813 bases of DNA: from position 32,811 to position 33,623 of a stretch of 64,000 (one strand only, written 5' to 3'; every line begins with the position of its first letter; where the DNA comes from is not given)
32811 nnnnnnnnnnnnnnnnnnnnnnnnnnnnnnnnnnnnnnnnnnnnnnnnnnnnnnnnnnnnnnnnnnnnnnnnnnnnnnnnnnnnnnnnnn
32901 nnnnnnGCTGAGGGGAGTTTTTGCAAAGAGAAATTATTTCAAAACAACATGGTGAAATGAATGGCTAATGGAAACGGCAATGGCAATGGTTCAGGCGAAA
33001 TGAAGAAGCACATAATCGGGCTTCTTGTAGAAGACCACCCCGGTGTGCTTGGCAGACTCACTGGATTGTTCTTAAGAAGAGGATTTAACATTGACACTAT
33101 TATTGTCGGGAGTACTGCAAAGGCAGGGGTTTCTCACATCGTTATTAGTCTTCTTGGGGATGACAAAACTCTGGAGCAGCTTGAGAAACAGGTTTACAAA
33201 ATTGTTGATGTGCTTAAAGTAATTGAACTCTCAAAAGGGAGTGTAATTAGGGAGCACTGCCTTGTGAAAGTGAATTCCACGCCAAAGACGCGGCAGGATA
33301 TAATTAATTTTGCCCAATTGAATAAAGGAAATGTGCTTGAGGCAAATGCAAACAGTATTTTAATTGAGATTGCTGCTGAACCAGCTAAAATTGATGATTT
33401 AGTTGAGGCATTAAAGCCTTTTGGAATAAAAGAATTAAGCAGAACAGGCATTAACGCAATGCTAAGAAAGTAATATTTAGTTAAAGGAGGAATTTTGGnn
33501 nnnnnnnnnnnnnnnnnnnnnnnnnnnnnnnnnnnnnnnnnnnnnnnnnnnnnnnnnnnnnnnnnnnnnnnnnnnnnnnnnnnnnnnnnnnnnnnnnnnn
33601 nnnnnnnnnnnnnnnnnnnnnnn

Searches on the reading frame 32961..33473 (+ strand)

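Call 42: search_protein_families(library=pfam, proteins=[window:32961-33473:+], max_evalue=0.01)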
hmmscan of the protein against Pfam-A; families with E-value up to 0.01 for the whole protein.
window:32961-33473:+ (170 aa): 4 families
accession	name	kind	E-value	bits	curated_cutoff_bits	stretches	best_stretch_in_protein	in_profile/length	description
PF10369.15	ALS_ss_C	-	5.5e-21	74.8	23.2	1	97-169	1-73/74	Small subunit of acetolactate synthase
PF22629.2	ACT_AHAS_ss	-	5.2e-20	71.8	27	1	21-86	3-67/67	AHAS small subunit-like ACT domain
PF13710.12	ACT_5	-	9.9e-13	48.1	27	1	26-87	2-62/62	ACT domain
PF01842.31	ACT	-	6.2e-12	45.5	27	1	17-81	1-64/66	ACT domain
